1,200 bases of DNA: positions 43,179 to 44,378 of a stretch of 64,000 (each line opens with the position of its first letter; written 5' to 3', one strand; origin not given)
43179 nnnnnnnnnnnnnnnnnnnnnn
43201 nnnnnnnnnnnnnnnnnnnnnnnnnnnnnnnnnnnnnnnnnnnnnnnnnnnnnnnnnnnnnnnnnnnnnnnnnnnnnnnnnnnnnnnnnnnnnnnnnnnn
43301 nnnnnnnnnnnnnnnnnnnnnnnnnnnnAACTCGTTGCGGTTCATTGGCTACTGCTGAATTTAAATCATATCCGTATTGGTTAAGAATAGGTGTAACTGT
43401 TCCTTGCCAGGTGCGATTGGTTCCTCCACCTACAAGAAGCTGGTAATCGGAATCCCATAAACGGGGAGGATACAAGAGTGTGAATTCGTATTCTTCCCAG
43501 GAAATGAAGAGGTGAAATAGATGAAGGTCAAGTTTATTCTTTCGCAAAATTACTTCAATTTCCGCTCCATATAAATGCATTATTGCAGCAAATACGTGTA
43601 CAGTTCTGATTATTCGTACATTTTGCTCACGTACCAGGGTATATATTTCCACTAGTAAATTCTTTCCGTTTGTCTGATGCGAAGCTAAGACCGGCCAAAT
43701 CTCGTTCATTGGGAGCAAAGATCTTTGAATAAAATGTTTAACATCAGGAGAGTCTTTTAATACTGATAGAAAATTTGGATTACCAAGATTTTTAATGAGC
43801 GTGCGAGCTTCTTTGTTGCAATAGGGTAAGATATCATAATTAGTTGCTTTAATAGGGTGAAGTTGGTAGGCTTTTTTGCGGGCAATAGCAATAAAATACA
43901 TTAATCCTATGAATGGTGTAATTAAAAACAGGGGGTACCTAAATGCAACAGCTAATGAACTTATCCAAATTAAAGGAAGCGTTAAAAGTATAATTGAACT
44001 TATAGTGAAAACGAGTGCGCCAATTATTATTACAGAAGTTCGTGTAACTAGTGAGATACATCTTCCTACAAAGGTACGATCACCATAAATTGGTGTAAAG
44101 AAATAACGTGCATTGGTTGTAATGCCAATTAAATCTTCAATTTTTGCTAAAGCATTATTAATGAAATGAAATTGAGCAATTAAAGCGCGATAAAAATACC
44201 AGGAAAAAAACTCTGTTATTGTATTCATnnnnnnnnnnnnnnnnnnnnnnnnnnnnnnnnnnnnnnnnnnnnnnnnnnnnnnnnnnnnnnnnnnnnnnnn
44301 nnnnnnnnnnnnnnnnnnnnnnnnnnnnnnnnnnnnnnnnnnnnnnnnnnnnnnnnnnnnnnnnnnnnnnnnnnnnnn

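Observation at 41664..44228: Membrane-anchored ClpB/ClpC-like unfoldase with a dead first ATPase domain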

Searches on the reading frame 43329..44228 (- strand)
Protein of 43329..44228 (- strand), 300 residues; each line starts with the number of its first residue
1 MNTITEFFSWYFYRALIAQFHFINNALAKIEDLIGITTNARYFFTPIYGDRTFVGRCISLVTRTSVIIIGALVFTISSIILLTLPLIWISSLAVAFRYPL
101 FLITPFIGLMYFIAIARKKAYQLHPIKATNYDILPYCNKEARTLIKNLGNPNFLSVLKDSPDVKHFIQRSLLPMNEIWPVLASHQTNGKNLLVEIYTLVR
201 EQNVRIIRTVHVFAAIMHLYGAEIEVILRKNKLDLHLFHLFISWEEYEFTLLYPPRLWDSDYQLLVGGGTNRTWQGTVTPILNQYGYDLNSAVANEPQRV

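Call 13: search_protein_families(library=pfam, proteins=[window:43329-44228:-], max_evalue=10)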
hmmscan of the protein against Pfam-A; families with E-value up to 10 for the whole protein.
seq(300 aa): 0 families

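Call 29: search_protein_representatives(alignment_id=A2)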
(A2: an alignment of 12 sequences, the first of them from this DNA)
Query: 12 sequences, 290 profile positions. Proteins with E-value up to 0.001 (for the whole library): 383; up to 1e-10: 89; up to 1e-30: 24. The best 150 are listed.
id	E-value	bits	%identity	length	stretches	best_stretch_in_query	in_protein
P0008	1.6e-113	395.6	-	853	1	4-290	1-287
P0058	4.4e-105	367.9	-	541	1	1-290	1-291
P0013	1.5e-83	297.2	-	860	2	2-290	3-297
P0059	4.5e-80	285.8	-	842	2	1-290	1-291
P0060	4.1e-47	177.6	-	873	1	4-290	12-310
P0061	1.2e-44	169.6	-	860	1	2-290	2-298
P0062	2.1e-43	165.5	-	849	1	5-290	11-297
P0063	1.5e-42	162.7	-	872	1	6-290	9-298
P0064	2.2e-41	158.8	-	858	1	1-290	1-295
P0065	1.2e-37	146.6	-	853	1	8-290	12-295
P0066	2.1e-37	145.8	-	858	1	5-290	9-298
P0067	7.2e-35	137.5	-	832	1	3-290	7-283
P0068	4.5e-34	134.8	-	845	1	5-290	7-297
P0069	8.0e-34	134.0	-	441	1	6-290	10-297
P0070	9.4e-34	133.8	-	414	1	2-290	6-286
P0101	2.1e-21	93.3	-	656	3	4-109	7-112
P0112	1.2e-17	81.0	-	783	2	2-122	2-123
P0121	1.4e-15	74.1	-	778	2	2-113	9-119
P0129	3.8e-14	69.5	-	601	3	1-136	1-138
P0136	2.7e-13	66.7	-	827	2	5-112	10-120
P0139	2.1e-11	60.5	-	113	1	6-96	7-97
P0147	2.5e-10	56.9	-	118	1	6-98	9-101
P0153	6.1e-10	55.6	-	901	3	6-90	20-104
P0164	9.0e-09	51.8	-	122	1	3-98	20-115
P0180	5.6e-08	49.2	-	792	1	3-92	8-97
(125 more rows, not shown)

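Call 31: search_protein_families(library=pfam, proteins=[P0139, P0147, P0164, P0101, P0112, P0121, P0129, P0136, P0153, P0180], max_evalue=0.001)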
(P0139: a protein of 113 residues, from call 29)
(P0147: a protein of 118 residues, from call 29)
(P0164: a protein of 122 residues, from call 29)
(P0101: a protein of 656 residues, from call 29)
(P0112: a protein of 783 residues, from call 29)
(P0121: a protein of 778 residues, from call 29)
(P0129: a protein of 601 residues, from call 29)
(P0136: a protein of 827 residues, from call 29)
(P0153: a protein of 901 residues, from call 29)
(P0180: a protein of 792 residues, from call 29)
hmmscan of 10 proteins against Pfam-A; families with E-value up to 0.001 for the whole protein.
P0139 (113 aa): 0 families

P0147 (118 aa): 0 families

P0164 (122 aa): 0 families

P0101 (656 aa): 23 families
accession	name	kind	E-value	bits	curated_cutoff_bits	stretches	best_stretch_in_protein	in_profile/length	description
PF07724.20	AAA_2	-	2.9e-19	70.1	27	1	565-637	3-75/166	AAA domain (Cdc48 subfamily)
PF00004.35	AAA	-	2.9e-15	57.3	21.2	1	295-409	1-111/131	ATPase family associated with various cellular activities (AAA)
PF17871.7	AAA_lid_9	-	1.2e-12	48.1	22.8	1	432-524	1-93/104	AAA lid domain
PF13191.12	AAA_16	-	2.2e-12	48.2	32.6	1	273-317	2-49/167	AAA ATPase domain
PF13401.12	AAA_22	-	4.8e-09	37.1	27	1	294-409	7-127/130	AAA domain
PF13173.12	AAA_14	-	1.3e-07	32.1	27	1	294-432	4-124/129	AAA domain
PF05673.19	DUF815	-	1.6e-07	31.2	23.8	1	277-369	38-115/249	Protein of unknown function (DUF815)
PF07728.20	AAA_5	-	6.1e-07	30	22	0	294-413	1-110/139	AAA domain (dynein-related subfamily)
PF12775.13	AAA_7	-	1.1e-05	25.6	25.8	0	290-317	31-58/181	P-loop containing dynein motor region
PF13555.12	AAA_29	-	1.4e-05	25.2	27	0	293-313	23-43/61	P-loop containing region of AAA domain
PF20703.3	nSTAND1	-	1.5e-05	25.2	27.1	1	274-458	17-214/379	Novel STAND NTPase 1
PF06414.18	Zeta_toxin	-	2.1e-05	24.5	22.3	0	295-317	19-41/199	Zeta toxin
PF05621.17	TniB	-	2.3e-05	24.3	22.4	0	293-314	36-57/189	Bacterial TniB protein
PF00005.33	ABC_tran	-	3.7e-05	24.8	25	0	292-318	11-37/137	ABC transporter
PF20720.3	nSTAND3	-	3.9e-05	23.8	27.2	0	293-319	18-45/155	Novel STAND NTPase 3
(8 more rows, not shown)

P0112 (783 aa): 26 families (the best 25 are shown)
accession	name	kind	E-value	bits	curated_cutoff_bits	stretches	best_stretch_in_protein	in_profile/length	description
PF07724.20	AAA_2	-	7.1e-48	163.2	27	1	527-689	1-164/166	AAA domain (Cdc48 subfamily)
PF00004.35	AAA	-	5.3e-23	82.3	21.2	2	256-391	1-130/131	ATPase family associated with various cellular activities (AAA)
PF10431.15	ClpB_D2-small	-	2.4e-21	76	21.9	1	697-776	1-80/81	C-terminal, D2-small domain, of ClpB protein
PF07728.20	AAA_5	-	6.2e-17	62.3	22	1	532-652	2-125/139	AAA domain (dynein-related subfamily)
PF17871.7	AAA_lid_9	-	1.1e-13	51.4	22.8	1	395-488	2-95/104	AAA lid domain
PF13191.12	AAA_16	-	4.2e-11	44.1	32.6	1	233-277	1-48/167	AAA ATPase domain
PF13401.12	AAA_22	-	6.4e-10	39.9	27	1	528-621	4-105/130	AAA domain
PF05673.19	DUF815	-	2.9e-08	33.6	23.8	0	237-277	37-77/249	Protein of unknown function (DUF815)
PF00158.32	Sigma54_activat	-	1.8e-07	31.4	20.2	0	512-657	5-151/168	Sigma-54 interaction domain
PF13521.12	AAA_28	-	3.3e-07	31.1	27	0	256-290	2-34/164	AAA domain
PF20720.3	nSTAND3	-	3.9e-06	27.1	27.2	0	243-277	9-41/155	Novel STAND NTPase 3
PF20030.5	bpMoxR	-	3.9e-06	26.5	27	0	235-277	15-55/205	MoxR domain in the MoxR-vWA-beta-propeller ternary systems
PF13479.12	AAA_24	-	6.3e-06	26.6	27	0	255-338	4-77/195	AAA domain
PF05496.18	RuvB_N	-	1.8e-05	25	27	0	252-277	32-57/159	Holliday junction DNA helicase RuvB P-loop domain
PF03215.21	Rad17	-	2.6e-05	24.7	23.8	0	246-279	38-71/186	Rad17 P-loop domain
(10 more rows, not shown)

P0121 (778 aa): 32 families (the best 25 are shown)
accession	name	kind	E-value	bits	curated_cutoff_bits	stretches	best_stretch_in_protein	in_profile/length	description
PF07724.20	AAA_2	-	2.3e-49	168.1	27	1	520-683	1-164/166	AAA domain (Cdc48 subfamily)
PF10431.15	ClpB_D2-small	-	2.4e-22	79.2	21.9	1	691-769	1-79/81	C-terminal, D2-small domain, of ClpB protein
PF00004.35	AAA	-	3.1e-19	70.2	21.2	2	246-358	1-108/131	ATPase family associated with various cellular activities (AAA)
PF07728.20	AAA_5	-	2.2e-14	54.1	22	1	525-645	2-124/139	AAA domain (dynein-related subfamily)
PF17871.7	AAA_lid_9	-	2.5e-14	53.5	22.8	1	387-461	2-79/104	AAA lid domain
PF13401.12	AAA_22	-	9.9e-11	42.5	27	1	243-326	5-96/130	AAA domain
PF04851.21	ResIII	-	1.7e-08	35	22.5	0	237-269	18-49/164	Type III restriction enzyme, res subunit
PF13191.12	AAA_16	-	1.8e-08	35.5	32.6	0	227-269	5-50/167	AAA ATPase domain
PF13173.12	AAA_14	-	4e-08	33.8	27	0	245-326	4-74/129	AAA domain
PF00158.32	Sigma54_activat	-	4.2e-08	33.5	20.2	1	496-644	3-143/168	Sigma-54 interaction domain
PF12775.13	AAA_7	-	5.5e-08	33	25.8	0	241-272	31-61/181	P-loop containing dynein motor region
PF20720.3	nSTAND3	-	2.7e-07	30.8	27.2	0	232-269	8-43/155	Novel STAND NTPase 3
PF13481.12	AAA_25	-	1e-06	28.9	27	1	244-314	34-102/195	AAA domain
PF05621.17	TniB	-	4e-06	26.8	22.4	0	232-261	24-53/189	Bacterial TniB protein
PF00005.33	ABC_tran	-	7.1e-06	27.1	25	0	241-283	9-51/137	ABC transporter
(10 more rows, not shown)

P0129 (601 aa): 39 families (the best 25 are shown)
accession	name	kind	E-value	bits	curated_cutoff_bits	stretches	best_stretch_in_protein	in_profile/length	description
PF07724.20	AAA_2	-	6.7e-18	65.7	27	1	537-597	1-61/166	AAA domain (Cdc48 subfamily)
PF00004.35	AAA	-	1e-15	58.7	21.2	1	275-379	1-110/131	ATPase family associated with various cellular activities (AAA)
PF07728.20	AAA_5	-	1.8e-11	44.6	22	1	274-396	1-115/139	AAA domain (dynein-related subfamily)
PF13191.12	AAA_16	-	3.5e-11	44.3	32.6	1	258-299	10-51/167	AAA ATPase domain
PF17871.7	AAA_lid_9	-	4.5e-11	43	22.8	1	405-486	1-80/104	AAA lid domain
PF13401.12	AAA_22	-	7.1e-11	43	27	1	271-364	4-106/130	AAA domain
PF00158.32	Sigma54_activat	-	6.1e-10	39.5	20.2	0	253-297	1-47/168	Sigma-54 interaction domain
PF06414.18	Zeta_toxin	-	5.4e-09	36.2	22.3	1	528-580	7-56/199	Zeta toxin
PF13173.12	AAA_14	-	2.7e-08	34.3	27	1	273-369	3-88/129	AAA domain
PF01078.27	Mg_chelatase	-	3.6e-08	33.5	20.3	0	337-382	101-146/207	Magnesium chelatase, subunit ChlI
PF20720.3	nSTAND3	-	3.7e-08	33.6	27.2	0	270-298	15-43/155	Novel STAND NTPase 3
PF05496.18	RuvB_N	-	4e-08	33.6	27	0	270-358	31-100/159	Holliday junction DNA helicase RuvB P-loop domain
PF25199.1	nSTAND_NTPase5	-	4.3e-08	33.6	34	1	259-381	28-136/145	Novel STAND NTPase 5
PF12775.13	AAA_7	-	2.3e-07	30.9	25.8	0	269-317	30-79/181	P-loop containing dynein motor region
PF02367.23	TsaE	-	7.4e-07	29.6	26.6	0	262-303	9-54/128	Threonylcarbamoyl adenosine biosynthesis protein TsaE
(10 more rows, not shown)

P0136 (827 aa): 33 families (the best 25 are shown)
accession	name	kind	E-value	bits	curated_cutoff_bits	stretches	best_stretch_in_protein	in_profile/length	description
PF07724.20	AAA_2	-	7.6e-56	189.2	27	1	571-732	3-164/166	AAA domain (Cdc48 subfamily)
PF00004.35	AAA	-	3.8e-19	69.9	21.2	2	299-410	1-110/131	ATPase family associated with various cellular activities (AAA)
PF10431.15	ClpB_D2-small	-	1.5e-18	67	21.9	1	740-818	1-79/81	C-terminal, D2-small domain, of ClpB protein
PF07728.20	AAA_5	-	3.3e-17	63.2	22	1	574-694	2-124/139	AAA domain (dynein-related subfamily)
PF17871.7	AAA_lid_9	-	2.5e-15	56.7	22.8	1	436-530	1-93/104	AAA lid domain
PF13191.12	AAA_16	-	3.8e-12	47.4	32.6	1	276-323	1-51/167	AAA ATPase domain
PF13401.12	AAA_22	-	9.9e-10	39.3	27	0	575-668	9-109/130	AAA domain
PF00158.32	Sigma54_activat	-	2.1e-09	37.7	20.2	1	567-701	22-151/168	Sigma-54 interaction domain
PF20720.3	nSTAND3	-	3.5e-08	33.7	27.2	1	283-324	6-44/155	Novel STAND NTPase 3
PF13173.12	AAA_14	-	1.2e-06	29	27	0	297-377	3-74/129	AAA domain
PF06414.18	Zeta_toxin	-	1.3e-06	28.5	22.3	0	573-611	18-55/199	Zeta toxin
PF04851.21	ResIII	-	5.1e-06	26.9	22.5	0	546-599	8-51/164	Type III restriction enzyme, res subunit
PF05496.18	RuvB_N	-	7.7e-06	26.2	27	0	296-383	33-102/159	Holliday junction DNA helicase RuvB P-loop domain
PF01078.27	Mg_chelatase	-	1.1e-05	25.4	20.3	0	293-317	19-43/207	Magnesium chelatase, subunit ChlI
PF12775.13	AAA_7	-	1.4e-05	25.2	25.8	0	295-317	32-54/181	P-loop containing dynein motor region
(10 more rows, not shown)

P0153 (901 aa): 19 families
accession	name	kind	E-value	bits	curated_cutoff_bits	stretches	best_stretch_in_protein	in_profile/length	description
PF07724.20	AAA_2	-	1.8e-58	197.7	27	1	645-810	1-166/166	AAA domain (Cdc48 subfamily)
PF10431.15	ClpB_D2-small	-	8.2e-25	87.1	21.9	1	816-896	1-81/81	C-terminal, D2-small domain, of ClpB protein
PF00004.35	AAA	-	3.1e-17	63.7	21.2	2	376-477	1-95/131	ATPase family associated with various cellular activities (AAA)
PF17871.7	AAA_lid_9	-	5.7e-16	58.8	22.8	1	514-576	2-64/104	AAA lid domain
PF07728.20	AAA_5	-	3.7e-13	50.1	22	1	650-771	2-125/139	AAA domain (dynein-related subfamily)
PF00158.32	Sigma54_activat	-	7e-09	36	20.2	1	631-776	6-151/168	Sigma-54 interaction domain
PF13191.12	AAA_16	-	9.1e-09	36.5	32.6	1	354-394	2-45/167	AAA ATPase domain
PF20720.3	nSTAND3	-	6.3e-07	29.7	27.2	0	360-399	6-43/155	Novel STAND NTPase 3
PF01695.23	IstB_IS21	-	8.4e-07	29.2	24.1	1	371-398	90-117/238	IstB-like ATP binding protein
PF12775.13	AAA_7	-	1.4e-06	28.4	25.8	0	643-696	29-82/181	P-loop containing dynein motor region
PF13401.12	AAA_22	-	1.6e-06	28.9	27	0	652-744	10-109/130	AAA domain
PF13173.12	AAA_14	-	3.3e-06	27.6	27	0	374-455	3-75/129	AAA domain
PF04851.21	ResIII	-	3.4e-06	27.5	22.5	0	622-675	8-51/164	Type III restriction enzyme, res subunit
PF05673.19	DUF815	-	0.00021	21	23.8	0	359-398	39-78/249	Protein of unknown function (DUF815)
PF05496.18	RuvB_N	-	0.00027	21.2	27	0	372-398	32-58/159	Holliday junction DNA helicase RuvB P-loop domain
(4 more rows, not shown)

P0180 (792 aa): 17 families
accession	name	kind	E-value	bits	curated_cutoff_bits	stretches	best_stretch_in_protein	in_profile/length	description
PF07724.20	AAA_2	-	2.2e-34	119.3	27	1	536-706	1-160/166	AAA domain (Cdc48 subfamily)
PF10431.15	ClpB_D2-small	-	1.4e-23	83.2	21.9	1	672-750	1-79/81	C-terminal, D2-small domain, of ClpB protein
PF00004.35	AAA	-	4.5e-19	69.6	21.2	2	275-351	2-73/131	ATPase family associated with various cellular activities (AAA)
PF07728.20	AAA_5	-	1.1e-12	48.6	22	1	541-663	2-139/139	AAA domain (dynein-related subfamily)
PF17871.7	AAA_lid_9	-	4.2e-12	46.3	22.8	1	406-461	8-63/104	AAA lid domain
PF05673.19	DUF815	-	5.8e-08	32.6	23.8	1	256-310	38-91/249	Protein of unknown function (DUF815)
PF13191.12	AAA_16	-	1.6e-07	32.4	32.6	0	257-298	7-51/167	AAA ATPase domain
PF12775.13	AAA_7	-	1.3e-06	28.5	25.8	0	263-310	25-71/181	P-loop containing dynein motor region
PF13401.12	AAA_22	-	3.6e-05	24.5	27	0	269-321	3-54/130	AAA domain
PF13238.12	AAA_18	-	6.9e-05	23.7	29.4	0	275-315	2-35/128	AAA domain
PF20030.5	bpMoxR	-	7.2e-05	22.4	27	0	247-295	9-55/205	MoxR domain in the MoxR-vWA-beta-propeller ternary systems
PF01078.27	Mg_chelatase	-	0.00013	21.9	20.3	0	261-304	13-55/207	Magnesium chelatase, subunit ChlI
PF13245.12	AAA_19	-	0.00017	22.2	25.1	0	270-307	10-47/134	AAA domain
PF13604.12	AAA_30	-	0.00019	21.7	27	0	266-307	13-53/191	AAA domain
PF00158.32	Sigma54_activat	-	0.00029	21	20.2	0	539-578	23-62/168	Sigma-54 interaction domain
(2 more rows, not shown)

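Call 37: find_related_loci(query=A2, collection=genome_contigs, flank=6000)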
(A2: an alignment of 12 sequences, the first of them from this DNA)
Query A2 (290 aa) in genome_contigs; peptide patterns used: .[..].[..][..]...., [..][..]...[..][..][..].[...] (x = any residue, [..] = any of these).
96 stretches matched a pattern; 4 encode a relative of the query (tblastn E <= 1e-3); 3 distinct loci.
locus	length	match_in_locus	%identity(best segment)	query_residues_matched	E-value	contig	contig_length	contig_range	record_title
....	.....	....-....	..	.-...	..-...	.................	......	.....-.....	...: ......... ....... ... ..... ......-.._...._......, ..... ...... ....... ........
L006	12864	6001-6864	39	2-290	2e-68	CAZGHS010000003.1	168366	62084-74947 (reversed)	MAG TPA_asm: uncultured Gammaproteobacteria bacterium isolate SRP286056_co1_760 genome assembly, contig: NODE_49_length_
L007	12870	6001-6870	59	1-290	1e-117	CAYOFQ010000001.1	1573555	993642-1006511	MAG TPA_asm: uncultured Gammaproteobacteria bacterium isolate SRP342105_co1_162 genome assembly, contig: NODE_1_length_1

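Call 41: predict_structure(alignment_id=A2)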
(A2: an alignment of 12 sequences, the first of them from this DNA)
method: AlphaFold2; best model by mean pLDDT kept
length: 290 residues; sequences in the alignment: 12
mean_pLDDT: 77.6   pTM: 0.66
mean pLDDT of the five models: 77.6, 75.4, 75.2, 75.2, 74.4
residues with pLDDT >= 90: 20; 70-90: 208; 50-70: 48; < 50: 14
segments of 3 or more residues with pLDDT < 50: 250-261
pLDDT, mean of each block of 10 residues (from residue 1): 73 79 77 76 76 84 88 89 87 90 85 72 70 83 86 88 81 88 84 87 83 90 88 77 61 42 56 57 56
secondary structure, 60 per line:
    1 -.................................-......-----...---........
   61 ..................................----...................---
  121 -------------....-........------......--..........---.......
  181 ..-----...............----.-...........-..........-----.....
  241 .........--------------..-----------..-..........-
elements in order: H2-34 H36-41 H53-94 H99-117 H139-146 H153-158 H161-170 H174-182 H188-202 H209-219 H221-230 H236-249 H280-289

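Call 67: search_protein_families(library=ncbifam, proteins=[P0139, P0164], max_evalue=0.01)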
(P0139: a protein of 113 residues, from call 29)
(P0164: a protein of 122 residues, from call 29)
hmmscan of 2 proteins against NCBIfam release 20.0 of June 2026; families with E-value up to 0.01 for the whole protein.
P0139 (113 aa): 0 families

P0164 (122 aa): 0 families

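Call 73: find_homologous_proteins(query=A3, max_evalue=0.00001)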
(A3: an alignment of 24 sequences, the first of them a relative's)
Query A3 (24 sequences) (113 aa, profile of the alignment): 349 proteins with E <= 0.00001 among 2521 candidates; the best 120 are listed.
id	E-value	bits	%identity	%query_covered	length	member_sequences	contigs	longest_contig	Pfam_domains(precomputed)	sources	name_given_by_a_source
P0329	2.0e-27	113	36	73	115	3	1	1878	-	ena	-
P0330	2.3e-27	113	32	81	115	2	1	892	-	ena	-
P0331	3.2e-27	112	63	86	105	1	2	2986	-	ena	-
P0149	4.0e-27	112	23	76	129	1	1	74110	-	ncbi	ncbi:MAG: hypothetical protein V1838_02110 [Patescibacteria group bacterium]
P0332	4.0e-27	112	33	80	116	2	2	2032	-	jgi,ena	jgi:hypothetical protein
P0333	4.3e-27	112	27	76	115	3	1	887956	-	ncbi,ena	-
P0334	4.6e-27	112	24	74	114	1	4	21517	-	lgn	-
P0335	6.3e-27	111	37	77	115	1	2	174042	-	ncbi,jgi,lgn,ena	-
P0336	6.8e-27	111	32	58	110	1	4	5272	-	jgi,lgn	jgi:hypothetical protein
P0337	8.8e-27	111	29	77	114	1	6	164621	-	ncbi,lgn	-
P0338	1.3e-26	110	32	66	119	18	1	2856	-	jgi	jgi:hypothetical protein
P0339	1.4e-26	110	64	76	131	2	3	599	-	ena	-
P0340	1.5e-26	110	29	76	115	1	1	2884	-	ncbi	-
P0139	1.5e-26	110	100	100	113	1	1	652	-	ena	-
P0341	1.7e-26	110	33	85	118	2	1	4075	-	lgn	-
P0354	8.7e-26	108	27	73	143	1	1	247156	-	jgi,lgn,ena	-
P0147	1.6e-25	107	69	74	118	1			-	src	-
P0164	1.4e-24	104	25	85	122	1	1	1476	-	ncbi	-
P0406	1.8e-24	104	34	77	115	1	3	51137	-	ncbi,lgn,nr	ncbi:MAG: hypothetical protein HY433_00470 [Candidatus Liptonbacteria bacterium]|nr:hypothetical pro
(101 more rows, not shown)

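Call 74: find_encoding_contigs(protein=P0333, flank=5000, max_places=1)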
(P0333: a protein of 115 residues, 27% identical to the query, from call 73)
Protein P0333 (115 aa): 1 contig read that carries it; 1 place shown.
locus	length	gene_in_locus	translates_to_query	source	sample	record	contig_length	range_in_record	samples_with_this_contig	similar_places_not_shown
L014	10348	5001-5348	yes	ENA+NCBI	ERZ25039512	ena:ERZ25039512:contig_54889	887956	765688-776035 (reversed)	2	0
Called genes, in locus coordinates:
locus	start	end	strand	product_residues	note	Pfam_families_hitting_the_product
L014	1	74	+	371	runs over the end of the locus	PF01490:Aa_trans, PF03222:Trp_Tyr_perm (weak)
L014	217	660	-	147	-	PF10097:DUF2335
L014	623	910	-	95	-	-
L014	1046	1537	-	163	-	-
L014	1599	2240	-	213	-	PF03575:Peptidase_S51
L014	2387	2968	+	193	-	-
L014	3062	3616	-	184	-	PF04073:tRNA_edit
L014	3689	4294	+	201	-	-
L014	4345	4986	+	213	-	PF03167:UDG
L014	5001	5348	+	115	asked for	-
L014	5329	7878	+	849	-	PF13191:AAA_16 (faint), PF20720:nSTAND3 (faint), PF13401:AAA_22 (faint), PF00158:Sigma54_activat (weak), PF00004:AAA, PF07724:AAA_2, PF07728:AAA_5, PF10431:ClpB_D2-small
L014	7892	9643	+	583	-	PF14716:HHH_8, PF02811:PHP (faint), PF14520:HHH_5, PF14791:DNA_pol_B_thumb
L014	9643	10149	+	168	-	PF00293:NUDIX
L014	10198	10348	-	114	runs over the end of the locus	PF00453:Ribosomal_L20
